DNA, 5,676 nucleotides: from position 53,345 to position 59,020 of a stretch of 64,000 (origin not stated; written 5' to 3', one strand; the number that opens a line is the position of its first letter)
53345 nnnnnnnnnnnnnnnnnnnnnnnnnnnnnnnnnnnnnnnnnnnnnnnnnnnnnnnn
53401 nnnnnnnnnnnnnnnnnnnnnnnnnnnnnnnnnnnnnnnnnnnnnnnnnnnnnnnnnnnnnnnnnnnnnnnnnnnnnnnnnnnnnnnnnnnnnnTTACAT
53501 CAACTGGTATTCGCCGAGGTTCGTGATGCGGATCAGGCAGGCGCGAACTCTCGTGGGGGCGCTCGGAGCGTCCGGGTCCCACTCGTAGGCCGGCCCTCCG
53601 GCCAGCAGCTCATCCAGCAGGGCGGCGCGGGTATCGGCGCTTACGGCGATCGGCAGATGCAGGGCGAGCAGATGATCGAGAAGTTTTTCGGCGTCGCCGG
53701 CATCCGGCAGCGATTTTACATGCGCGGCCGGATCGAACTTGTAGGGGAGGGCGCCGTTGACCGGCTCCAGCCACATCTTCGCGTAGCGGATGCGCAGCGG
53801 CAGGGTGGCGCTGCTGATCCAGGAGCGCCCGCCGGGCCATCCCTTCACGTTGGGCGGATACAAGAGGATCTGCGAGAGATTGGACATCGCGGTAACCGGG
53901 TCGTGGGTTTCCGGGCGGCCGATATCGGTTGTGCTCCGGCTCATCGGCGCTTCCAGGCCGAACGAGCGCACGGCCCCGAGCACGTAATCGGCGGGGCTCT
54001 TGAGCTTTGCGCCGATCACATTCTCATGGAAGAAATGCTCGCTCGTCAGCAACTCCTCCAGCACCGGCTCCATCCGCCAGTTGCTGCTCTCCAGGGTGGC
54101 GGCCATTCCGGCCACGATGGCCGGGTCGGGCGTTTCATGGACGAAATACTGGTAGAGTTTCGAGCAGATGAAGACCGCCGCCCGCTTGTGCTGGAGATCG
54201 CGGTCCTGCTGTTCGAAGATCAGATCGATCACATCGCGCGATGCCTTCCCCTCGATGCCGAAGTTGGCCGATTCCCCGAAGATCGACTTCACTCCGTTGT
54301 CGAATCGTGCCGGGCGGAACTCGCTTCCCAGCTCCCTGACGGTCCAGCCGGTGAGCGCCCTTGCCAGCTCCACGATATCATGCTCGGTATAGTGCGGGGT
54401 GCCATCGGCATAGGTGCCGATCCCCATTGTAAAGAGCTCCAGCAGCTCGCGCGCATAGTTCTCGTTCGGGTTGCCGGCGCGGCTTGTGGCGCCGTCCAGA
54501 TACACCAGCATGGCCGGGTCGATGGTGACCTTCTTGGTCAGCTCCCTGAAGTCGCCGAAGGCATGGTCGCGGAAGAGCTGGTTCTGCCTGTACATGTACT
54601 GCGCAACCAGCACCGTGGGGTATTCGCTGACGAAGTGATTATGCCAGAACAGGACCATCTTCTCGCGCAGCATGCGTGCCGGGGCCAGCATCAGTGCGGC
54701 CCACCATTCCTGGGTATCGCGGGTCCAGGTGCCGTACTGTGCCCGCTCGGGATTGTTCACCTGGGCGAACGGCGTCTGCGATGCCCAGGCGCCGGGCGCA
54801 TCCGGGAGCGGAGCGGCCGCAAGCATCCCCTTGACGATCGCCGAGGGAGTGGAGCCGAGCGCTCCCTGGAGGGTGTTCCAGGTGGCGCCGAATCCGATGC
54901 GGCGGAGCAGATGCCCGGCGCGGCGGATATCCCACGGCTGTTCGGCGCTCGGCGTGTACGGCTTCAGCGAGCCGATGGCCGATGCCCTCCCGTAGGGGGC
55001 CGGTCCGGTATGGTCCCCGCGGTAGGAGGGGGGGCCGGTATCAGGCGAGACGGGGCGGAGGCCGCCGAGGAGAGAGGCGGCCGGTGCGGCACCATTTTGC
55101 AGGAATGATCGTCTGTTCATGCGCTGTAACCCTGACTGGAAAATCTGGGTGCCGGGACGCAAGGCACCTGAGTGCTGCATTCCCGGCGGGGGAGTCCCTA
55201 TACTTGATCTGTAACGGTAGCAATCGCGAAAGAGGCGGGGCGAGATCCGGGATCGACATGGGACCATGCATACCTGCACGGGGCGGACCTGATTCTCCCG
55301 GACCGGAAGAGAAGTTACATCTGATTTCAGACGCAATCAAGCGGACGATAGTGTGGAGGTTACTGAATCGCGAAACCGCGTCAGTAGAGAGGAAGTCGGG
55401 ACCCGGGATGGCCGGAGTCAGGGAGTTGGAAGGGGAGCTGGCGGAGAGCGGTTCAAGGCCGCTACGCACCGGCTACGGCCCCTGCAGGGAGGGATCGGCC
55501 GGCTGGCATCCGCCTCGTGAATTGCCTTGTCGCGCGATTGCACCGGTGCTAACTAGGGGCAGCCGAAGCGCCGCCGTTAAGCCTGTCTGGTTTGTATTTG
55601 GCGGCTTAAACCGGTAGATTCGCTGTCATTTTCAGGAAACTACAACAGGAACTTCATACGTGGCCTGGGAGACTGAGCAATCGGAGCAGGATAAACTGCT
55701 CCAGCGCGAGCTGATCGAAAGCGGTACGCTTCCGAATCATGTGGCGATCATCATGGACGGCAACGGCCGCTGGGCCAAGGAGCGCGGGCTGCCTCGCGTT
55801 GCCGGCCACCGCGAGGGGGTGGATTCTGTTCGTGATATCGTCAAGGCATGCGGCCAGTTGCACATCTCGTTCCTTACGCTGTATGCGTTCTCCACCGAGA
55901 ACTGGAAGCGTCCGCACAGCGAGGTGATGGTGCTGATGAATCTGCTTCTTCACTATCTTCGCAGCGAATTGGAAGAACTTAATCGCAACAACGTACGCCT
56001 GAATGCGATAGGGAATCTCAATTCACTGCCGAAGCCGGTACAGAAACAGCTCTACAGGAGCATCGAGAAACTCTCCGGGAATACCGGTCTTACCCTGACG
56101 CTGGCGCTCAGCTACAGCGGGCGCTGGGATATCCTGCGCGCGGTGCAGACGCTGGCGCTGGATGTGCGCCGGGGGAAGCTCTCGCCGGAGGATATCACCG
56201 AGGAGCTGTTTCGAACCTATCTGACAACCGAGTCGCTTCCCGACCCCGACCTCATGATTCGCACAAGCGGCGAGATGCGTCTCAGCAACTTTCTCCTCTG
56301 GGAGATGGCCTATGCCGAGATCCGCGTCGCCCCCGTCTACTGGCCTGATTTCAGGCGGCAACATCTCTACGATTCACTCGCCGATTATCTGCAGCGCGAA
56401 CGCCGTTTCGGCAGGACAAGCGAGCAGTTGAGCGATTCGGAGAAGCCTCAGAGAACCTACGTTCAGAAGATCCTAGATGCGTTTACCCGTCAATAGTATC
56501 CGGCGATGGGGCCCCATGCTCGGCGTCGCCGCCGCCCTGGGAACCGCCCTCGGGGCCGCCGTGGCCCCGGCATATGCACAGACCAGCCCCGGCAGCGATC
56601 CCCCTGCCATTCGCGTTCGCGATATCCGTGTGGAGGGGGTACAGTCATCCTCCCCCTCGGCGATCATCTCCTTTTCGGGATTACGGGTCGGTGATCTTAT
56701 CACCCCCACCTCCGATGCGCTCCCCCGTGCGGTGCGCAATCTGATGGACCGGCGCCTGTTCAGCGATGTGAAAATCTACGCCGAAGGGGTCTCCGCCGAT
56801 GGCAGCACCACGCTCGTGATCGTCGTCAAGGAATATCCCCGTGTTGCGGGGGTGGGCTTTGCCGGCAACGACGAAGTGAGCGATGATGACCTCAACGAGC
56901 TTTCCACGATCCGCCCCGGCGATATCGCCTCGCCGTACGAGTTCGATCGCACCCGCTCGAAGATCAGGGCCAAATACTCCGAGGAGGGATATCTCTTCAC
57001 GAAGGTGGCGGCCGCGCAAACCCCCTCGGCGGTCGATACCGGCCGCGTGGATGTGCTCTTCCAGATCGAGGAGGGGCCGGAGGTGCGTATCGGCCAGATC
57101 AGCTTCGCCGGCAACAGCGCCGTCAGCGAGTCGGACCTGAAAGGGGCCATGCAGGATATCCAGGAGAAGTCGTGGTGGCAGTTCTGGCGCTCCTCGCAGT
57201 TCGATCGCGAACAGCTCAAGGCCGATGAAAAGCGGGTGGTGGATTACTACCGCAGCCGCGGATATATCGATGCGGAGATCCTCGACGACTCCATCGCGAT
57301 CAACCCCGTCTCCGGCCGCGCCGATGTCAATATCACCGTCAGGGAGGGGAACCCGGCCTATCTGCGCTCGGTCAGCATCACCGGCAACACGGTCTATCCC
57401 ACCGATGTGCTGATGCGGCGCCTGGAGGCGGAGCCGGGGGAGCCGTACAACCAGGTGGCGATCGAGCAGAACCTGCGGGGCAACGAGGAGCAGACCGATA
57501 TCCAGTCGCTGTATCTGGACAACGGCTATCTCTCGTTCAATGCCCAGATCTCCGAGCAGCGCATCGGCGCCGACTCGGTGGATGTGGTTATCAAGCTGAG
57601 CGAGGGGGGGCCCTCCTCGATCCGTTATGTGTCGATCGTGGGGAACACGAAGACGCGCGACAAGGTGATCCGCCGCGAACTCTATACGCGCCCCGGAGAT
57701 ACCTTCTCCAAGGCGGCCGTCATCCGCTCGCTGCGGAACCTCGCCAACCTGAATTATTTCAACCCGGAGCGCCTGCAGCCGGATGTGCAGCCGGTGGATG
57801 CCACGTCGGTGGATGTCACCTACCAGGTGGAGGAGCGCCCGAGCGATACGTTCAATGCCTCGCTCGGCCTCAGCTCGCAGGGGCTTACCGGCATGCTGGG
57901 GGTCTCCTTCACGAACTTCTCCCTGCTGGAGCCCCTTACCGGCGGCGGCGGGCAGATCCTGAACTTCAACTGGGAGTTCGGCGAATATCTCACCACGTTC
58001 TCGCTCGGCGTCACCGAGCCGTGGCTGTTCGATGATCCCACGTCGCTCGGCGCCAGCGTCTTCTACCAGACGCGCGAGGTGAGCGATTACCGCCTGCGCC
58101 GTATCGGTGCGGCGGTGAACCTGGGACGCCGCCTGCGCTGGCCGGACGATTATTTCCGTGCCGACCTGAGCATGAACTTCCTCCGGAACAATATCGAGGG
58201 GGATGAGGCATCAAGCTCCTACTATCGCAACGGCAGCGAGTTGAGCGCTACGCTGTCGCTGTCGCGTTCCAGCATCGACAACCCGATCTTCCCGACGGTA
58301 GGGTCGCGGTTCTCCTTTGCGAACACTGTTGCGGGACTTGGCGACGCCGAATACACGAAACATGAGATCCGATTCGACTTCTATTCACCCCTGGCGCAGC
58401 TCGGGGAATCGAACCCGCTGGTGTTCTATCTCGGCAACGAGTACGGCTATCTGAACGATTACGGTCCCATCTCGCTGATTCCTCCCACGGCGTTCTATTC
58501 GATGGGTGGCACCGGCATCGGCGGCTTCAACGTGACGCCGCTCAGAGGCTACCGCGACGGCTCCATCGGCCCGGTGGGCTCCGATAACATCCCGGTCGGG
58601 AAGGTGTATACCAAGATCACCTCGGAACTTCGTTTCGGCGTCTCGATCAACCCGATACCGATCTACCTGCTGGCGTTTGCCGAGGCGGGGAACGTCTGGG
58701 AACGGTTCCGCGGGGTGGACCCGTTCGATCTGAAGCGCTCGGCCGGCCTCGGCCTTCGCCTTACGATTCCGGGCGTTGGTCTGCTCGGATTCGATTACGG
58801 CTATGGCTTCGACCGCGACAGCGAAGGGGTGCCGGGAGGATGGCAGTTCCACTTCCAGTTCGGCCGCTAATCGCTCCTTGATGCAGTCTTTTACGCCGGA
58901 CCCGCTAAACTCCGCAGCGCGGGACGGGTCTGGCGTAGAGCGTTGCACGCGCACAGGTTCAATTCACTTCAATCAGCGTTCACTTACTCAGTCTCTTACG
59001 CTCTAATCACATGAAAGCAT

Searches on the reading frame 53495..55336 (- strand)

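Call 105: search_protein_families(library=pfam, proteins=[window:53495-55336:-], max_evalue=0.001)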
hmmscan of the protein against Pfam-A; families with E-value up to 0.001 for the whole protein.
window:53495-55336:- (613 aa): 1 family
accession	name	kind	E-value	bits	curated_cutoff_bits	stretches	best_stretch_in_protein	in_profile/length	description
PF08811.16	DUF1800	-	4.1e-106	356.1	26.1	1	142-577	1-393/419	Protein of unknown function (DUF1800)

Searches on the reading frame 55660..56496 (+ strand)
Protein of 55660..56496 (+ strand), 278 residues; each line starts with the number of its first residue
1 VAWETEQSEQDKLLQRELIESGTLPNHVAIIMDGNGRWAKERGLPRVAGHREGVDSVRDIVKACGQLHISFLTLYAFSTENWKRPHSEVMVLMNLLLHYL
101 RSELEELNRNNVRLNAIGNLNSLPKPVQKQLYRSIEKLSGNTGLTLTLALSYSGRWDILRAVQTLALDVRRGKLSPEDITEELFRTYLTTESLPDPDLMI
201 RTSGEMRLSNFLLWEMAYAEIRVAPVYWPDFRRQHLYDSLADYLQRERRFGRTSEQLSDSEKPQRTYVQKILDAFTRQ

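Call 105: search_protein_families(library=pfam, proteins=[window:55660-56496:+], max_evalue=0.001)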
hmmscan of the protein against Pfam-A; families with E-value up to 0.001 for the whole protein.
window:55660-56496:+ (278 aa): 1 family
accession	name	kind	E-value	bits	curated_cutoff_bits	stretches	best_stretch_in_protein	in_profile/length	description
PF01255.24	Prenyltransf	-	8.9e-83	277.6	27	1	31-251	1-219/219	Putative undecaprenyl diphosphate synthase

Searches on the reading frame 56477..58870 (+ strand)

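Call 105: search_protein_families(library=pfam, proteins=[window:56477-58870:+], max_evalue=0.001)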
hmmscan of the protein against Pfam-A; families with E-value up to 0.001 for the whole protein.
window:56477-58870:+ (797 aa): 4 families
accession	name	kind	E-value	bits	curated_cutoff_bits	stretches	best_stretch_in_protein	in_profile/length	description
PF07244.20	POTRA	-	6.2e-59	197.1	21.3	4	203-291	1-79/79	Surface antigen variable number repeat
PF01103.29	Omp85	-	4.6e-42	145.1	24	1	490-796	4-322/325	Omp85 superfamily domain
PF08478.15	POTRA_1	-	2.2e-08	34.7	23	0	204-237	2-35/69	POTRA domain, FtsQ-type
PF08479.16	POTRA_2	-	4.8e-08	33.2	24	0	297-370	4-71/76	POTRA domain, ShlB-type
